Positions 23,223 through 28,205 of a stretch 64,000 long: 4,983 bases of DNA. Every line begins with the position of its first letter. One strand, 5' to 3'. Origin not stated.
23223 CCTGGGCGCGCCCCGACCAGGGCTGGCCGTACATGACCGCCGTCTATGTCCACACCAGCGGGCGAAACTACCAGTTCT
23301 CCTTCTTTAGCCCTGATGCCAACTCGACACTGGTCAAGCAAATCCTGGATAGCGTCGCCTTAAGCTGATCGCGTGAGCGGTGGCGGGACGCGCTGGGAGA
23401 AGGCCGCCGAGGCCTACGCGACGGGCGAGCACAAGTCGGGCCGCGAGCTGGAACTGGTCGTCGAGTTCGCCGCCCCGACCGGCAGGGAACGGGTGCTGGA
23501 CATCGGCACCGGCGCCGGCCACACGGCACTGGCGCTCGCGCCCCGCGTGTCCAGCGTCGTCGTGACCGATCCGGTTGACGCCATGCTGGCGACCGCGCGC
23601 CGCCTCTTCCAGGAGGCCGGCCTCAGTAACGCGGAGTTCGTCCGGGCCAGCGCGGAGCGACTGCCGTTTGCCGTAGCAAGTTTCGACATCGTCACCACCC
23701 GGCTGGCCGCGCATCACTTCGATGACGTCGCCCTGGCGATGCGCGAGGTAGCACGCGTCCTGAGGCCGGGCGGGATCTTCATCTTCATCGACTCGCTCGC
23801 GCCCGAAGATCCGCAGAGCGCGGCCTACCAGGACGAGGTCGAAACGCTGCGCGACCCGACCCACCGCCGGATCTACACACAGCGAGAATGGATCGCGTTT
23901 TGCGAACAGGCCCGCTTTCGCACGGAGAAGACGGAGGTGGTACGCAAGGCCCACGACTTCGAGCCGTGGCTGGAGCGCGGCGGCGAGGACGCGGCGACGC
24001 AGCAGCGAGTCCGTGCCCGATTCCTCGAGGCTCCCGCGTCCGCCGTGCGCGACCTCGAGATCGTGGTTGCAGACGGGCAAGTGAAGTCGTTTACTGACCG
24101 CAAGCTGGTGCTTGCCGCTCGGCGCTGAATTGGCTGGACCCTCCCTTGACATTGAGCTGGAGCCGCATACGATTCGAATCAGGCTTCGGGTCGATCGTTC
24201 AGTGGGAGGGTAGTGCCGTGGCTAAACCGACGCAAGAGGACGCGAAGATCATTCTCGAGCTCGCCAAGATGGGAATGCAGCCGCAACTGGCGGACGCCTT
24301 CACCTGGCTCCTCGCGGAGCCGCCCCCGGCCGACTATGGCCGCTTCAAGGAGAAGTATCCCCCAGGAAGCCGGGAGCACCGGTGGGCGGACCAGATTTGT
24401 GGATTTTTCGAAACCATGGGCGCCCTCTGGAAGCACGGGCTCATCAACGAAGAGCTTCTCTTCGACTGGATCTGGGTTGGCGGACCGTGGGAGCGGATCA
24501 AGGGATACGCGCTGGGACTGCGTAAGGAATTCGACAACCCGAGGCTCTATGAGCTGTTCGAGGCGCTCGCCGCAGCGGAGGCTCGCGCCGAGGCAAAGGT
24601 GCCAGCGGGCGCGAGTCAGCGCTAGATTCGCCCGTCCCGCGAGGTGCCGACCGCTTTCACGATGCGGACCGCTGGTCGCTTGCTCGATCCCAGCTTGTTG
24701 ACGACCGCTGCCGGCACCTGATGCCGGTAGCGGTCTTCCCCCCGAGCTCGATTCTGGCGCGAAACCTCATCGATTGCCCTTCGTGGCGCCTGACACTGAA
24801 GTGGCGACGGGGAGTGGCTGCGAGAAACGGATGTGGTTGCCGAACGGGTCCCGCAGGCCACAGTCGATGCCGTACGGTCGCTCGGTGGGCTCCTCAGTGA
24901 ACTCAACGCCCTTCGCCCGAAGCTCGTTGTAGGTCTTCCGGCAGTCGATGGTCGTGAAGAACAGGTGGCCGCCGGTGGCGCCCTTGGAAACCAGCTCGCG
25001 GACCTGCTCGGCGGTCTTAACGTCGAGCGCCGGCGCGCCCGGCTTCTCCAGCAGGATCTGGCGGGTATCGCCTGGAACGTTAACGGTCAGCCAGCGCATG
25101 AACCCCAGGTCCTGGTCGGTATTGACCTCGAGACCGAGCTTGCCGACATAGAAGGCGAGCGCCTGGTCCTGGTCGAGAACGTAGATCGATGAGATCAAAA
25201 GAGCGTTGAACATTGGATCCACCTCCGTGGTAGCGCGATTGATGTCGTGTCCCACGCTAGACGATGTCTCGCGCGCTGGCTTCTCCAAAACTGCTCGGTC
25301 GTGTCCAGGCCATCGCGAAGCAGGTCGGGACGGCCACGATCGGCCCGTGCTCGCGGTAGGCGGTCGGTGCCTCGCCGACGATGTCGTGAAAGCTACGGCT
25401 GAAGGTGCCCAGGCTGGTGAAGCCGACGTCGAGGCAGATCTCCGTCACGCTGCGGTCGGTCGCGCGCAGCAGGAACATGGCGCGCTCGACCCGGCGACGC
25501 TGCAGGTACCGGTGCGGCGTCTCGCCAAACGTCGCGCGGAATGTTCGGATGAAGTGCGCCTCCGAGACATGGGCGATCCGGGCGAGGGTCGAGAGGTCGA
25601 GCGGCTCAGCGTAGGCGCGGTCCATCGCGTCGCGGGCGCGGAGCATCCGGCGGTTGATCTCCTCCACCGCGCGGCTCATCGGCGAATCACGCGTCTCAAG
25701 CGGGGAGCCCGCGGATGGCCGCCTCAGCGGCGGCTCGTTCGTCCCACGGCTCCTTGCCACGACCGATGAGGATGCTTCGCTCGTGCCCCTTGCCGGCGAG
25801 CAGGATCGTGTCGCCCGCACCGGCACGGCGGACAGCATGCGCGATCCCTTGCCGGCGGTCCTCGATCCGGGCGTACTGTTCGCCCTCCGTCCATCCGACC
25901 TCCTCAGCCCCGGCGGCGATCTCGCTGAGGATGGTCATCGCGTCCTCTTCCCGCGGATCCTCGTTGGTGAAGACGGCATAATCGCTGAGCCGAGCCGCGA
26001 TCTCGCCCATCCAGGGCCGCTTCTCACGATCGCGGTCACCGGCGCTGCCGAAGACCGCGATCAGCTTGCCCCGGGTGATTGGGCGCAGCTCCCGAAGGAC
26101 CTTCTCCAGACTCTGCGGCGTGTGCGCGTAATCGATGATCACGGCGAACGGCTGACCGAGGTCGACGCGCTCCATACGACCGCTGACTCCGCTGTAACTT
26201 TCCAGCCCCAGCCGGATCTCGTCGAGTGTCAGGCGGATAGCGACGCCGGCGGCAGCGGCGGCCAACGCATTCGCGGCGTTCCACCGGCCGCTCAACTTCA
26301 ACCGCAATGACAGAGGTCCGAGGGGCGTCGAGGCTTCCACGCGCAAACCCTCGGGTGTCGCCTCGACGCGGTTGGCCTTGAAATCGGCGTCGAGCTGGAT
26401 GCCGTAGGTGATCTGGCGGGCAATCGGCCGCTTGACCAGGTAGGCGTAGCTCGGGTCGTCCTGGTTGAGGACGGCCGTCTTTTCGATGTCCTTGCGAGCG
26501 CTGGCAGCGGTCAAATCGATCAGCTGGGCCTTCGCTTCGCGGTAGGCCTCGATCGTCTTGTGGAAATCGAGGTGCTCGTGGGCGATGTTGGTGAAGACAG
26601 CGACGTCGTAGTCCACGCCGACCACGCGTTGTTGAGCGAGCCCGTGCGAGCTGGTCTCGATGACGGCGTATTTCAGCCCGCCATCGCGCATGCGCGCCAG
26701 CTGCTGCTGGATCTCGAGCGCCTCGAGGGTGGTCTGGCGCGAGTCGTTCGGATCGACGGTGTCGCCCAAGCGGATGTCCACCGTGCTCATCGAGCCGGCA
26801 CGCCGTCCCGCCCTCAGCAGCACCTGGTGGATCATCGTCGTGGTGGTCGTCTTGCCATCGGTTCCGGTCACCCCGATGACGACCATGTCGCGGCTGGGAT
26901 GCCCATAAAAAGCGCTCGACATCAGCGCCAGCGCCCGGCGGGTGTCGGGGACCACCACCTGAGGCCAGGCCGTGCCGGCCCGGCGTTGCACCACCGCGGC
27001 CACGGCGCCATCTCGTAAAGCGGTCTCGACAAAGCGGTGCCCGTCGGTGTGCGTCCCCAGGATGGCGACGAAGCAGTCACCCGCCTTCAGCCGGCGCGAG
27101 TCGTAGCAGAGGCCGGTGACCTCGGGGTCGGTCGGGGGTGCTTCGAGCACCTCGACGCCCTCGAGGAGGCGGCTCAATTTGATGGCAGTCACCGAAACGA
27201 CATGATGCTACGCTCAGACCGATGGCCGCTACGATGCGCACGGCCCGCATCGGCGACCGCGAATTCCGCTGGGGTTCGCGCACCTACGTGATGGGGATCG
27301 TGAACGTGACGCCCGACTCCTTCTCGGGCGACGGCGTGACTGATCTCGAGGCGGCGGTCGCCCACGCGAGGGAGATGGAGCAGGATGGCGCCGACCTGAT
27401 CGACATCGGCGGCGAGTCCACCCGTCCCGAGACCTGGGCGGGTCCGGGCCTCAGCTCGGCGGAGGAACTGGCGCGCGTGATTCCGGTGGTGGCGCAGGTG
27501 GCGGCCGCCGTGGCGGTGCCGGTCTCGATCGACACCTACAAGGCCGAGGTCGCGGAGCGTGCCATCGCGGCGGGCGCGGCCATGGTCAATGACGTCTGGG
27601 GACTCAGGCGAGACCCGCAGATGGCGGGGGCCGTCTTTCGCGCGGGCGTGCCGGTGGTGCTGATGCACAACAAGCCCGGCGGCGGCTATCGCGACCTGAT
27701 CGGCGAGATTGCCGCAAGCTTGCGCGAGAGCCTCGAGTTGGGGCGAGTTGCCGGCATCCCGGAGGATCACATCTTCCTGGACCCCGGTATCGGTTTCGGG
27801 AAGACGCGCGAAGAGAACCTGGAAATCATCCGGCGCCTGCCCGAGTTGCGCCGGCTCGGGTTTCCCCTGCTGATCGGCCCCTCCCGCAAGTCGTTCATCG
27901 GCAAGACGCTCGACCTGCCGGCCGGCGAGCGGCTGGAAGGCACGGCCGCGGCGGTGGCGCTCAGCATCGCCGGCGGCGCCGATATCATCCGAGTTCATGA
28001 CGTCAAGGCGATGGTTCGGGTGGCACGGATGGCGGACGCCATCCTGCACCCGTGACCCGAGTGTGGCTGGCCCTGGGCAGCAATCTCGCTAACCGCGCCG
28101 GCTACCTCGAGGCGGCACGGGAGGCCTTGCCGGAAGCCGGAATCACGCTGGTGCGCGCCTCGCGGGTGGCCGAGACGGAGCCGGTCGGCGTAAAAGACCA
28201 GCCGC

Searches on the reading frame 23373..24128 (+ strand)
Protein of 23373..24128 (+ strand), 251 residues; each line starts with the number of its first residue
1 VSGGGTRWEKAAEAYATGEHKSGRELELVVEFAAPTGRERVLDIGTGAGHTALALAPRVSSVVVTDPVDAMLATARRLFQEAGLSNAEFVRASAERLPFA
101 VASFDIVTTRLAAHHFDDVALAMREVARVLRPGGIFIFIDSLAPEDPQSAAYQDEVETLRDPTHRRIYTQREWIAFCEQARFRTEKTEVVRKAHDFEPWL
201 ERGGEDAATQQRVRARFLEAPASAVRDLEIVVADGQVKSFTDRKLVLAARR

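Call 27: search_protein_families(library=pfam, proteins=[window:23373-24128:+], max_evalue=0.0001)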
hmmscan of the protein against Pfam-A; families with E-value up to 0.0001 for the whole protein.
window:23373-24128:+ (251 aa): 10 families
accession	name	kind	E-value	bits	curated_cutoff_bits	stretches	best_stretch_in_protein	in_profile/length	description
PF08241.18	Methyltransf_11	-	3.3e-26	92.2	21.2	1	42-138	1-95/95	Methyltransferase domain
PF13649.12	Methyltransf_25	-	1.3e-23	83.9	27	1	41-134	1-97/97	Methyltransferase domain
PF13847.12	Methyltransf_31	-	3.1e-19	69.5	27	1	38-142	4-113/145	Methyltransferase domain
PF13489.12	Methyltransf_23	-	4.1e-17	62.8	27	1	27-183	10-160/164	Methyltransferase domain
PF01209.24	Ubie_methyltran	-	5e-17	62.5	20.1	1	19-147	31-160/233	ubiE/COQ5 methyltransferase family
PF08242.18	Methyltransf_12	-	1e-15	58.6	30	1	42-136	1-98/98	Methyltransferase domain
PF03141.22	Methyltransf_29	-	1.5e-06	27.5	23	1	3-144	89-223/506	Putative S-adenosyl-L-methionine-dependent methyltransferase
PF24675.1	NpmA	-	3e-06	27.1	60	1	39-104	25-96/214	16S rRNA (adenine(1408)-N(1))-methyltransferase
PF02527.21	GidB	-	1.2e-05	25.2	27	1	36-147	47-155/184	rRNA small subunit methyltransferase G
PF05891.18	Methyltransf_PK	-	7.7e-05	22.8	27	1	36-170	54-191/218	AdoMet dependent proline di-methyltransferase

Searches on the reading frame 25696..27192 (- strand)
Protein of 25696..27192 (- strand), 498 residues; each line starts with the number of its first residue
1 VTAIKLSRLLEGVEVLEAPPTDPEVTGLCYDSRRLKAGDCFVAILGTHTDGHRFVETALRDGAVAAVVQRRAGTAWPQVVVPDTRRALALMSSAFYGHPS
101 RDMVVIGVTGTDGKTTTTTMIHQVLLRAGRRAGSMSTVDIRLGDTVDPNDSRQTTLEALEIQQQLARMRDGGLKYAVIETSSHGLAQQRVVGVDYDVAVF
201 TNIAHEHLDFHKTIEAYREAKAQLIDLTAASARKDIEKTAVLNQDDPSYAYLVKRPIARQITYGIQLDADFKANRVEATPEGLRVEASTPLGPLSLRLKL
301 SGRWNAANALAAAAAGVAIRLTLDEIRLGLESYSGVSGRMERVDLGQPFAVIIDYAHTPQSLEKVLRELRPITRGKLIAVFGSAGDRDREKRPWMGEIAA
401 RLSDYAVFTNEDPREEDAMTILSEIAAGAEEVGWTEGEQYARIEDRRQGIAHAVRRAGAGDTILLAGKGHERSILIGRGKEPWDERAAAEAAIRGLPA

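Call 27: search_protein_families(library=pfam, proteins=[window:25696-27192:-], max_evalue=0.0001)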
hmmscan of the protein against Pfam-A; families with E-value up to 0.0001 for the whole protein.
window:25696-27192:- (498 aa): 3 families
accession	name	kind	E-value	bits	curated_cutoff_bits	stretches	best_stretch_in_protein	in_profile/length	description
PF08245.18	Mur_ligase_M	-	2.8e-51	174.8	24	1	108-315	1-199/200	Mur ligase middle domain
PF02875.26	Mur_ligase_C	-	1.5e-32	113.5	28.4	1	338-469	1-127/127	Mur ligase, glutamate ligase domain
PF01225.30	Mur_ligase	-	6.8e-09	36.4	21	1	24-96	1-95/95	Mur ligase family, catalytic domain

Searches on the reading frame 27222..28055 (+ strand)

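Call 28: search_protein_families(library=pfam, proteins=[window:27222-28055:+], max_evalue=0.00001)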
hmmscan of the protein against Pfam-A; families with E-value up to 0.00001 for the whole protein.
window:27222-28055:+ (277 aa): 1 family
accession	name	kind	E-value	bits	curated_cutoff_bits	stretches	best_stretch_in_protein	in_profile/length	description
PF00809.28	Pterin_bind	-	3.4e-77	259.8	25.5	1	24-259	1-244/244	Pterin binding enzyme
